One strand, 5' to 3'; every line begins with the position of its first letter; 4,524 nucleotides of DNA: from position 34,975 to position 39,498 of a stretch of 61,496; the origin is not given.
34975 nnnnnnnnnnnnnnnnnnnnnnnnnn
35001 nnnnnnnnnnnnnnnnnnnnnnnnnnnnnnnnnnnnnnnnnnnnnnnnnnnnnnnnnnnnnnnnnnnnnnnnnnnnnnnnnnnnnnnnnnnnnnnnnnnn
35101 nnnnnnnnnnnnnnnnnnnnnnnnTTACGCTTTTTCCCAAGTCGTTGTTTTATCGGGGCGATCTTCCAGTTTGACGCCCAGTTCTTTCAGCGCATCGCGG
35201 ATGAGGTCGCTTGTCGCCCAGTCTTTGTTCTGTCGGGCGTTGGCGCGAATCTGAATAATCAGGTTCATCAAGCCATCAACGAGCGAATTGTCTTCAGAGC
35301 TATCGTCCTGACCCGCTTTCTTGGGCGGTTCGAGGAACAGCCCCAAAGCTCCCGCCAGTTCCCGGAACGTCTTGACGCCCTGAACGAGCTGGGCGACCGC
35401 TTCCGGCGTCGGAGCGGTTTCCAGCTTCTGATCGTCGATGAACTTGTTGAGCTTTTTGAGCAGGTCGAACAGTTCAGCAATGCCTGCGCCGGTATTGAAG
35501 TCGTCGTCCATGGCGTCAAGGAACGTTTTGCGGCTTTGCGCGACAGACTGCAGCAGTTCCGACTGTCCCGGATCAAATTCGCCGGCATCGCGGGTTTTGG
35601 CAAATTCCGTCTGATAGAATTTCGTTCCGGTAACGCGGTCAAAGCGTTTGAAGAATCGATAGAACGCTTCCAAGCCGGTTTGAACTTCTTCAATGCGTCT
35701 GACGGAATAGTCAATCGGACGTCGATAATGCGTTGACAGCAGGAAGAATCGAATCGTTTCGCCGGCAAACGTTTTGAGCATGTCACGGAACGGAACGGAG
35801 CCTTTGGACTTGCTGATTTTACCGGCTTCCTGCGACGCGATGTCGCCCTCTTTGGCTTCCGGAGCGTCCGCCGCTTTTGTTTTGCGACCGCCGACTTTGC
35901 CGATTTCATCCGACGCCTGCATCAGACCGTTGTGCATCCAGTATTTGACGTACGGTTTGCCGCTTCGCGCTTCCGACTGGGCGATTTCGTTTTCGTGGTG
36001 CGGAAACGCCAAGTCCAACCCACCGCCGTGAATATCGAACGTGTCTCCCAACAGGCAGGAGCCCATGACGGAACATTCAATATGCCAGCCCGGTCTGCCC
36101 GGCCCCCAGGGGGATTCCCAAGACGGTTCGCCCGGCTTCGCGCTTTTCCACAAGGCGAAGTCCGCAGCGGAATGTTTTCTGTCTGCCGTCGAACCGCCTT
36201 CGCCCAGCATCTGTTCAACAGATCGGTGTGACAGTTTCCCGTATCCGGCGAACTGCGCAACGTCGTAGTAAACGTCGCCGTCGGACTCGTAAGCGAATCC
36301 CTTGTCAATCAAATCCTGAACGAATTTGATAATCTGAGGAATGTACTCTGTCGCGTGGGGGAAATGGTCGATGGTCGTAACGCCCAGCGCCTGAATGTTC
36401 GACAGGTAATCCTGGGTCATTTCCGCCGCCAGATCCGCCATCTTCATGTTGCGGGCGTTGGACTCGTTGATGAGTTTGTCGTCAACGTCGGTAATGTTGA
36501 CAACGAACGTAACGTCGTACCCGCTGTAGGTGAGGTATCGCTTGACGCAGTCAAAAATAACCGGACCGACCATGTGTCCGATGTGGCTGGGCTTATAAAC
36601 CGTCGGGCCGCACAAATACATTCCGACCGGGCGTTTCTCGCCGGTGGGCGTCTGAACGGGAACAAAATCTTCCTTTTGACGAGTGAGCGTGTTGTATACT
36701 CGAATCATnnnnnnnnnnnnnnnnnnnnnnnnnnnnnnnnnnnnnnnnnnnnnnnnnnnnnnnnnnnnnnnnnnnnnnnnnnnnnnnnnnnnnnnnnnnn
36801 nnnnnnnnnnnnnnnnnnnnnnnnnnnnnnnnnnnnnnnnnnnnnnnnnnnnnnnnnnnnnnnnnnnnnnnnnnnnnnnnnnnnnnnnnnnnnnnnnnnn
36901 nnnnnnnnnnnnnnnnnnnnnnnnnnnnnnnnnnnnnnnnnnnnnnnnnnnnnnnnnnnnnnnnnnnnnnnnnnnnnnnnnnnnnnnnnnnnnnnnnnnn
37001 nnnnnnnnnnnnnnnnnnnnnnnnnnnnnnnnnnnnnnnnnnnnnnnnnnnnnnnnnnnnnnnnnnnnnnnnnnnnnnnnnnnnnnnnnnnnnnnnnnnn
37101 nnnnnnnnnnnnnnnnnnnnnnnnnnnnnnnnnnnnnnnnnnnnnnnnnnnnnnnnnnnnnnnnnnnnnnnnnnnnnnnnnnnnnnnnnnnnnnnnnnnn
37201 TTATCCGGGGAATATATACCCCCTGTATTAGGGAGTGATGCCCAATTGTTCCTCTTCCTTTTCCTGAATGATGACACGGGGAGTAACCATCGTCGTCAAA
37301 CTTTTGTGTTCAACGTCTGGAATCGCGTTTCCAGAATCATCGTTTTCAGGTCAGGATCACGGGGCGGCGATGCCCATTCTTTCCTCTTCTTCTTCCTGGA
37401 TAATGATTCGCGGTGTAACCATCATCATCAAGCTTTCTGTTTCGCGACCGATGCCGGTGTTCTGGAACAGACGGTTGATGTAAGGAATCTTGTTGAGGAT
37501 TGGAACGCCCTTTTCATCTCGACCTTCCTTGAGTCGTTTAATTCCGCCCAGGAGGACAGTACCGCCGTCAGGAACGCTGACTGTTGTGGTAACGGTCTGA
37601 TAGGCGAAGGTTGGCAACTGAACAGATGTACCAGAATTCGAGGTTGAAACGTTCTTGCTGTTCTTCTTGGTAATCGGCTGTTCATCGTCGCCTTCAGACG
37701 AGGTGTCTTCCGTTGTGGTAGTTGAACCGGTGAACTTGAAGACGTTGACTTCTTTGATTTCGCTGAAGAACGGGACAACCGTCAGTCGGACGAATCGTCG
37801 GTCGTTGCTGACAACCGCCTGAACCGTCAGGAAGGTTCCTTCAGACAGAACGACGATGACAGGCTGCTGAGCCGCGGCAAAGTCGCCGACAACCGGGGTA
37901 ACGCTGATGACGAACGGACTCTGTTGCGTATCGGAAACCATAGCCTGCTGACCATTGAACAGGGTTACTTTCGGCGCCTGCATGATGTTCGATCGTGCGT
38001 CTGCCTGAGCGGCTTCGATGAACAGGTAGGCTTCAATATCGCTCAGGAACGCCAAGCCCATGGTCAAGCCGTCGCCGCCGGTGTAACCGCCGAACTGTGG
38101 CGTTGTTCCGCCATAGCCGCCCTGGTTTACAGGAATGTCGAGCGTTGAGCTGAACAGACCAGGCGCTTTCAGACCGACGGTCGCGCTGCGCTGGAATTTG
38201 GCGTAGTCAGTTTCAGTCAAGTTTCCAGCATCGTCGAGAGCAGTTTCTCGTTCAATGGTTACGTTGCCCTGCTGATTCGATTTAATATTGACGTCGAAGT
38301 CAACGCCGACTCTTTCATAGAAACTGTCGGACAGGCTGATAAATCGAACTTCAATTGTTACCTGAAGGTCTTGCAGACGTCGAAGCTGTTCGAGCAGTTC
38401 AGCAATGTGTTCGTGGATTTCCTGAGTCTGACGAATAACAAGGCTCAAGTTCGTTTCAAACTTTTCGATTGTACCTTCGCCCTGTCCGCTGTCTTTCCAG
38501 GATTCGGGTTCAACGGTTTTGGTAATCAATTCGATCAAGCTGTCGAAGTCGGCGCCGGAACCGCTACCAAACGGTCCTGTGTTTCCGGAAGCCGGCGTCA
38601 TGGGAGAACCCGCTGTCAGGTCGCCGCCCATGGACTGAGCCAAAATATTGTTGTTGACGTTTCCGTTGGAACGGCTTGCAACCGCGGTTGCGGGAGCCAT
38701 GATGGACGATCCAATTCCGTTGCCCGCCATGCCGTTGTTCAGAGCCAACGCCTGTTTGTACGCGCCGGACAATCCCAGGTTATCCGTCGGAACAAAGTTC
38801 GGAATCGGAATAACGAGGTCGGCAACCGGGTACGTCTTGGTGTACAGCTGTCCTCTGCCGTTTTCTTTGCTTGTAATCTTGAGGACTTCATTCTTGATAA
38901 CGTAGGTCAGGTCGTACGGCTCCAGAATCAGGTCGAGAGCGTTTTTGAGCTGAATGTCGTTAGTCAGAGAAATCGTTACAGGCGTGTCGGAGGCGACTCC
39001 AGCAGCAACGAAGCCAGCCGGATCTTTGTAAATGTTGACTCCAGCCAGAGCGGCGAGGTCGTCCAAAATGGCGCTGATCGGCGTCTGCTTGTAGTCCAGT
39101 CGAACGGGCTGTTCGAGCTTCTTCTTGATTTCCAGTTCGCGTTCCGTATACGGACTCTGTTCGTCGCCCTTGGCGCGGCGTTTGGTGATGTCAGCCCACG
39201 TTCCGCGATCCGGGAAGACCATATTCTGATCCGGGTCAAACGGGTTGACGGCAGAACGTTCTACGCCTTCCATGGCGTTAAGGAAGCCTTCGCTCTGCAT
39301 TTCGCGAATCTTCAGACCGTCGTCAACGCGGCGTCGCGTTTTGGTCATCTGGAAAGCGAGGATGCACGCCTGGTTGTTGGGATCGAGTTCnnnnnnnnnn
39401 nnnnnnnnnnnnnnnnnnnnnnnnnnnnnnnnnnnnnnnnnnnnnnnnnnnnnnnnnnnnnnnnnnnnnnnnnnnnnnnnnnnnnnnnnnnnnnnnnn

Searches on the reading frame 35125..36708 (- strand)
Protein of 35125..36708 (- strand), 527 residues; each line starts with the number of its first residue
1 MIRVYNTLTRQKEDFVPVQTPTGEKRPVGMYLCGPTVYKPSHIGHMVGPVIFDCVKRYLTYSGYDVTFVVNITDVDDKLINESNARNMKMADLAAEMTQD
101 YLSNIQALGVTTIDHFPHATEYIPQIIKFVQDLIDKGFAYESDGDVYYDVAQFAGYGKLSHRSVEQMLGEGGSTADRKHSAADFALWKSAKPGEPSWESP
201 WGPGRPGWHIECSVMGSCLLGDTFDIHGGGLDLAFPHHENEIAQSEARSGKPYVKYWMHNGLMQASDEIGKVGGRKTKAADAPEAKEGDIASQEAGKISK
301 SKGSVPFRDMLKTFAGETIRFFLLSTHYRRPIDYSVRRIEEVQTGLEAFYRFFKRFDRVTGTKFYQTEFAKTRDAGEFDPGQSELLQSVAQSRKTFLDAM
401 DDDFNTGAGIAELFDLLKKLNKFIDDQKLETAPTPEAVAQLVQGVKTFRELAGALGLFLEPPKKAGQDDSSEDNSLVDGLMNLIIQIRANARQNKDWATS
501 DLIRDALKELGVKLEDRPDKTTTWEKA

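Call 62: search_protein_families(library=pfam, proteins=[window:35125-36708:-], max_evalue=0.0001)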
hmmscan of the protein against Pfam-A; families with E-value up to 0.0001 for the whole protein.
window:35125-36708:- (527 aa): 6 families
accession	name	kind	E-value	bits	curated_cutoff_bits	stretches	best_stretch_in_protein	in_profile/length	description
PF01406.26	tRNA-synt_1e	-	8.1e-110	367.3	27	2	24-267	6-251/301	tRNA synthetases class I (C) catalytic domain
PF09190.17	DALR_2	-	2.4e-13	50.9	22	1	396-458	2-56/57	DALR domain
PF09334.17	tRNA-synt_1g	-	8.1e-10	38.4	20.1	1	39-152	12-126/391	tRNA synthetases class I (M)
PF23493.1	CysS_C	-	1.1e-05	25.9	23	1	484-520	11-47/51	Cysteinyl-tRNA ligase anticodon binding domain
PF00750.26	tRNA-synt_1d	-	1.9e-05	24.3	23.3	0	20-73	14-67/349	tRNA synthetases class I (R), catalytic domain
PF00133.28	tRNA-synt_1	-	6.2e-05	22.4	22.7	0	20-71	17-68/414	tRNA synthetases class I (I, L, M and V)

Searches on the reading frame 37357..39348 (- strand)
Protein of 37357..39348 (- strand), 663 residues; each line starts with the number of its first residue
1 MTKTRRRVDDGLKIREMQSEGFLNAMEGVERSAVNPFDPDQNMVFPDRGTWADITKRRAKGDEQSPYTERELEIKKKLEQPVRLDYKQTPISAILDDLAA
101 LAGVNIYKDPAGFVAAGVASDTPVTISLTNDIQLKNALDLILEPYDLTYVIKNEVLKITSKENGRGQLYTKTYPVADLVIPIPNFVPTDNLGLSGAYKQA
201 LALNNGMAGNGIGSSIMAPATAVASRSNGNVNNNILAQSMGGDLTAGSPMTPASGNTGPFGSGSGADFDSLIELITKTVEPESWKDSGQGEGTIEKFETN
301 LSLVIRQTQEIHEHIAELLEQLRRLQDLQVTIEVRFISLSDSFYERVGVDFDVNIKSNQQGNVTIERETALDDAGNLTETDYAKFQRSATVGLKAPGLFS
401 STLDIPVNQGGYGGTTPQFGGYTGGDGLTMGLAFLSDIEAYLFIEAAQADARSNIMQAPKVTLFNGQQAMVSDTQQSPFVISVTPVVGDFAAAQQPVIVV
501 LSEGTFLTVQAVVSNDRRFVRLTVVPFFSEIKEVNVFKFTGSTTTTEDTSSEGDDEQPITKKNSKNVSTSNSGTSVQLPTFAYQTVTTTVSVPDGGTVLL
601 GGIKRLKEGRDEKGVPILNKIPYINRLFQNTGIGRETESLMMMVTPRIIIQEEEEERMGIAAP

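Call 62: search_protein_families(library=pfam, proteins=[window:37357-39348:-], max_evalue=0.0001)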
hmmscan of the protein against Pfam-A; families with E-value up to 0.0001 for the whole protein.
window:37357-39348:- (663 aa): 1 family
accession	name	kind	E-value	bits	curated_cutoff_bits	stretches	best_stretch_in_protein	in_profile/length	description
PF00263.26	Secretin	-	1.5e-24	87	27.5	1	447-649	2-168/169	Bacterial type II and III secretion system protein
